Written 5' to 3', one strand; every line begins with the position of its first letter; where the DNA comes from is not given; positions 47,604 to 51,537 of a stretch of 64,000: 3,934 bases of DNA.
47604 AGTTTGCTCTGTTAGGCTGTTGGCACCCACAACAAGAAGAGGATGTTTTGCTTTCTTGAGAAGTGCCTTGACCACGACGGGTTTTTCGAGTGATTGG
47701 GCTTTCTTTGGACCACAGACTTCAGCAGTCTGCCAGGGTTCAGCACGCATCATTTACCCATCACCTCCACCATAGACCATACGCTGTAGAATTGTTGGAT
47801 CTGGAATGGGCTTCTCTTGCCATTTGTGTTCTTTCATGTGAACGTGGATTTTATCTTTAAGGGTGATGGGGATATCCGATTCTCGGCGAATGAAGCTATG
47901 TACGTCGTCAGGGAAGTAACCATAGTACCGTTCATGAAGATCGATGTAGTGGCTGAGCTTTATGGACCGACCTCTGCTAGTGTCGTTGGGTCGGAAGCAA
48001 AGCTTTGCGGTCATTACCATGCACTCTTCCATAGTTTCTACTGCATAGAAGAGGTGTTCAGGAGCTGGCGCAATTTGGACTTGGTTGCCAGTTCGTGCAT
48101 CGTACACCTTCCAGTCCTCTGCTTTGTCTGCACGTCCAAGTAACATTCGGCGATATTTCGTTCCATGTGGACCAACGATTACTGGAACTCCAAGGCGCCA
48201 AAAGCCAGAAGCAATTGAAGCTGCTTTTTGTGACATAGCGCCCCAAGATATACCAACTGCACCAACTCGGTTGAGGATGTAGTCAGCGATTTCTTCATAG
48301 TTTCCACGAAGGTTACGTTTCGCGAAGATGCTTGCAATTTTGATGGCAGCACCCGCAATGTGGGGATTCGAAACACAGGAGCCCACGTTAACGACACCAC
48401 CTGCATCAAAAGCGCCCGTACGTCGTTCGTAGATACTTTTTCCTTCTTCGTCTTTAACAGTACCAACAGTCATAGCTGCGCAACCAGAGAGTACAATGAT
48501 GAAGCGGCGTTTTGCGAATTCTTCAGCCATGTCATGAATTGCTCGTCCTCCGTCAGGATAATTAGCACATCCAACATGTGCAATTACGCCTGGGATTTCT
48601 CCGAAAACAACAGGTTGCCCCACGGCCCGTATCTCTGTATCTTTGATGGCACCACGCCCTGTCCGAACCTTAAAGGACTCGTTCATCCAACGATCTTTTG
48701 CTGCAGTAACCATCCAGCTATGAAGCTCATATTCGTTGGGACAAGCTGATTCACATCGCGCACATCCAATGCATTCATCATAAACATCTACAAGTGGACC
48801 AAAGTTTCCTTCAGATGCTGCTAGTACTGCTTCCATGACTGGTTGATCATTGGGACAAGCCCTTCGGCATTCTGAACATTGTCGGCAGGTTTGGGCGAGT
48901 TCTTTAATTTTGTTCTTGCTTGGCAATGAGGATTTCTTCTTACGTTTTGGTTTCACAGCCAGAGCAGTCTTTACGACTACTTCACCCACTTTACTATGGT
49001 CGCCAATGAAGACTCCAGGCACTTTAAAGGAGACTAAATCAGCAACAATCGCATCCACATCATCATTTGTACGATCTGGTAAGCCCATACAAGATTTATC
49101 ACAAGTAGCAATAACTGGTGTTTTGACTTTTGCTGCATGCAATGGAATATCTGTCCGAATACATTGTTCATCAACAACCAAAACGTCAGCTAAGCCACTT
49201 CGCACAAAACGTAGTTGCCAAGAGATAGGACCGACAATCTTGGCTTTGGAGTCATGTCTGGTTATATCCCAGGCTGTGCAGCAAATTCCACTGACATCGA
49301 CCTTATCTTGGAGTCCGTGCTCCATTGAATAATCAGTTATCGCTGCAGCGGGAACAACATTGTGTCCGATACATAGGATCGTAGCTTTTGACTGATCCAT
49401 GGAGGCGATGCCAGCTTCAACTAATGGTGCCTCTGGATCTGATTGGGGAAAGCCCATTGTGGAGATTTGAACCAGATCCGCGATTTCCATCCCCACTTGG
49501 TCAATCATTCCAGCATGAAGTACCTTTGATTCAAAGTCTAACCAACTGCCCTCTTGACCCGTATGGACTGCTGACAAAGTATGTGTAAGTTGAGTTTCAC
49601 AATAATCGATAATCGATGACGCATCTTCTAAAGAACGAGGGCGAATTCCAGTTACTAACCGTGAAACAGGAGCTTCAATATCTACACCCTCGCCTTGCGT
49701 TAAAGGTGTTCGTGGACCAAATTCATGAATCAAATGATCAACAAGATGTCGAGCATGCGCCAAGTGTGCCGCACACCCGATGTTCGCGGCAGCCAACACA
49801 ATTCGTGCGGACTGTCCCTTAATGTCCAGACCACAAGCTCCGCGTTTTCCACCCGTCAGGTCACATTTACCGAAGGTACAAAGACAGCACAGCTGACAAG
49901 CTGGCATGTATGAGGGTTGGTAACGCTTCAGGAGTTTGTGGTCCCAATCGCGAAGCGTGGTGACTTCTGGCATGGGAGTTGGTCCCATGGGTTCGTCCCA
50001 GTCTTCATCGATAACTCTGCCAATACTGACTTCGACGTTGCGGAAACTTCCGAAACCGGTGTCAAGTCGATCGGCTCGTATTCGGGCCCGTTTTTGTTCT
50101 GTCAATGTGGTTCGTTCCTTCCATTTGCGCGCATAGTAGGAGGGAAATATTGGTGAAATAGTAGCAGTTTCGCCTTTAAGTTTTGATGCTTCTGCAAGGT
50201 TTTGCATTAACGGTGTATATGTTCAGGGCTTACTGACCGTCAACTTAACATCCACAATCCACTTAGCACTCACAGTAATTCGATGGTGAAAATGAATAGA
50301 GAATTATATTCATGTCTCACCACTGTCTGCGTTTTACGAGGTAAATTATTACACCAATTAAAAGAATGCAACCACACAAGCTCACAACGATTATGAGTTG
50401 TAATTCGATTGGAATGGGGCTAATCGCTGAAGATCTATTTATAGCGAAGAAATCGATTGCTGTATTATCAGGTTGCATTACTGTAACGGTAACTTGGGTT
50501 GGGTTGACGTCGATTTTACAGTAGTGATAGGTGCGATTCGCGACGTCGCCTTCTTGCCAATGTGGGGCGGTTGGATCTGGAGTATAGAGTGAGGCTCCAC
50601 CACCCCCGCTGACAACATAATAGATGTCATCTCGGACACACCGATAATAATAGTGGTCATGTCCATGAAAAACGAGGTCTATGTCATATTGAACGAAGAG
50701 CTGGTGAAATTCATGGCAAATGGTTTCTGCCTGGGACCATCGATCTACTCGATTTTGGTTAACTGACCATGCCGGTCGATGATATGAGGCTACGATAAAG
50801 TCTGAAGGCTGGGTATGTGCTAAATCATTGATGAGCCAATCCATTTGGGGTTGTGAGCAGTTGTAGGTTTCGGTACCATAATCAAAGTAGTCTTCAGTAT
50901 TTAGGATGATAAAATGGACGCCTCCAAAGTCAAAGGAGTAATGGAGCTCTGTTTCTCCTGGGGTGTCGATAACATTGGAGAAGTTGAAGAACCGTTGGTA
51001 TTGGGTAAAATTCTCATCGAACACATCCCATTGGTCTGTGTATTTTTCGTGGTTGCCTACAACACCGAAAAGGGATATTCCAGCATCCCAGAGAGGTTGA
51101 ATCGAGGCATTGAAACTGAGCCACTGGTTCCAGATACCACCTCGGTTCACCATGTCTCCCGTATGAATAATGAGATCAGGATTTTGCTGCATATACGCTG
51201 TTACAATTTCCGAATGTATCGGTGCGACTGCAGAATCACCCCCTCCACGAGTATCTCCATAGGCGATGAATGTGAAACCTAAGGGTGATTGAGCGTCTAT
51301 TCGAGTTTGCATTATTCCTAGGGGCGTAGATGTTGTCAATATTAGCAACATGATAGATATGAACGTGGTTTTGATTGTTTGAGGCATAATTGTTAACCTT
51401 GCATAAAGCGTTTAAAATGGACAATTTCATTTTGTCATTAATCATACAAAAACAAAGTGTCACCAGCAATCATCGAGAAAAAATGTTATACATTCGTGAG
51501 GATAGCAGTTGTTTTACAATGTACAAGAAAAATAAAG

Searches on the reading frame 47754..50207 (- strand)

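Call 4: search_protein_families(library=pfam, proteins=[window:47754-50207:-], max_evalue=0.01)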
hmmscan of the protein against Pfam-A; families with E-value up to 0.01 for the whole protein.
window:47754-50207:- (817 aa): 11 families
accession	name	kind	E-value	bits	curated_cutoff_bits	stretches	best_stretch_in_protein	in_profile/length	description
PF03063.25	Prismane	-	2.4e-60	205.1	27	2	193-686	129-486/513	Prismane/CO dehydrogenase family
PF13183.11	Fer4_8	-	9.7e-06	26.5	27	0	423-453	34-66/68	4Fe-4S dicluster domain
PF13534.11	Fer4_17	-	2e-05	25.5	22.2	0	429-454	34-59/61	4Fe-4S dicluster domain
PF12838.12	Fer4_7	-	3.7e-05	24.5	27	1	440-491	1-50/52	4Fe-4S dicluster domain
PF13237.11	Fer4_10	-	4.1e-05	23.9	25.5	1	434-490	2-53/53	4Fe-4S dicluster domain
PF14697.11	Fer4_21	-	5e-05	23.8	35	1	439-491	6-53/59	4Fe-4S dicluster domain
PF13187.11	Fer4_9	-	0.0002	21.7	27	1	441-492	2-50/52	4Fe-4S dicluster domain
PF00037.32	Fer4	-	0.0012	19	21.1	1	475-491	4-20/24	4Fe-4S binding domain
PF12797.12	Fer4_2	-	0.0015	18.8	24.5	1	473-490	5-21/22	4Fe-4S binding domain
PF12837.12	Fer4_6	-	0.0018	18.6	25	0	477-490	7-20/24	4Fe-4S binding domain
PF13484.11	Fer4_16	-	0.0087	17.2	30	0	478-492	1-15/66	4Fe-4S double cluster binding domain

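Call 5: search_protein_families(library=ncbifam, proteins=[window:47754-50207:-], max_evalue=0.001)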
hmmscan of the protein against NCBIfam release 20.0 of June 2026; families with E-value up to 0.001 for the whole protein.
window:47754-50207:- (817 aa): 13 families
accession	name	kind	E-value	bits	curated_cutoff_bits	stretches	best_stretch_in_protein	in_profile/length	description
TIGR00314.1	cdhA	equivalog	0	1134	781.3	1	49-797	6-758/784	CO dehydrogenase/acetyl-CoA synthase complex subunit alpha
TIGR01702.1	CO_DH_cata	equivalog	1.6e-17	62.9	478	3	204-370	178-352/621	anaerobic carbon-monoxide dehydrogenase catalytic subunit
NF007078.0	PRK09529.1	subfamily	2.7e-13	49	809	1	508-678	104-260/710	bifunctional acetyl-CoA decarbonylase/synthase complex subunit alpha/beta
NF040764.1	CODH_ACS_al_bet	equivalog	1.6e-12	46.5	800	1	515-679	105-255/705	acetyl-CoA decarbonylase/synthase complex subunit alpha/beta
TIGR03048.1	PS_I_psaC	equivalog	4.8e-06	26.7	130.65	1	437-493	6-61/80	photosystem I iron-sulfur center protein PsaC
NF009053.0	PRK12387.1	subfamily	5.7e-05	23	204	1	435-491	34-87/180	formate hydrogenlyase complex iron-sulfur subunit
NF042909.1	FMH_DH_FwdF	exception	7.6e-05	22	375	1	428-492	87-153/336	tungsten-dependent formylmethanofuran dehydrogenase subunit FwdF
NF008369.0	PRK11168.1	equivalog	0.00012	21.2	278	0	477-511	58-91/401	anaerobic glycerol-3-phosphate dehydrogenase subunit C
NF041837.1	rnfC_Methano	equivalog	0.00012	21.1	650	1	430-495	349-415/438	Rnf electron transport complex subunit RnfC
NF007205.0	PRK09626.1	equivalog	0.00019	21.4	93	1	439-491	17-68/105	2-oxoglutarate-acceptor oxidoreductase subunit OorD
NF007382.0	PRK09898.1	equivalog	0.00019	21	213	1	437-491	119-168/208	ferredoxin-like protein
NF007013.0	PRK09477.1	equivalog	0.00025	20.3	234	1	434-492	218-272/286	quinol dehydrogenase ferredoxin subunit NapH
NF041782.1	mnquin_red_QrcC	equivalog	0.00054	19.7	400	1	432-501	56-123/239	menaquinone reductase iron-sulfur cluster-binding subunit QrcC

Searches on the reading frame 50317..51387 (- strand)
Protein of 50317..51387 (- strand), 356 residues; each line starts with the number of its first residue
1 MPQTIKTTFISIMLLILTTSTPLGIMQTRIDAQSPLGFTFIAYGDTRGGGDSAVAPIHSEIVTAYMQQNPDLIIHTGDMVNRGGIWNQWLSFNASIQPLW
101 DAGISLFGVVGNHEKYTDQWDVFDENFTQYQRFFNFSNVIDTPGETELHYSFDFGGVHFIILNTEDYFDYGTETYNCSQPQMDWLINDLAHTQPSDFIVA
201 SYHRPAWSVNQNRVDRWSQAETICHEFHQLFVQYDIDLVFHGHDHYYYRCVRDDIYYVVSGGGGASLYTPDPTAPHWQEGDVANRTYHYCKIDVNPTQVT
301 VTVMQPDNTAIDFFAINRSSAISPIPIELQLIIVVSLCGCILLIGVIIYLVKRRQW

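Call 31: search_protein_families(library=pfam, proteins=[window:50317-51387:-], max_evalue=0.0001)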
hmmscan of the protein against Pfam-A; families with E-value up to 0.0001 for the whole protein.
window:50317-51387:- (356 aa): 1 family
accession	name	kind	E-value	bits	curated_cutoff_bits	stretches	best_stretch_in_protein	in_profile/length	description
PF00149.33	Metallophos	-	3.3e-17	64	21.5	1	41-247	4-191/191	Calcineurin-like phosphoesterase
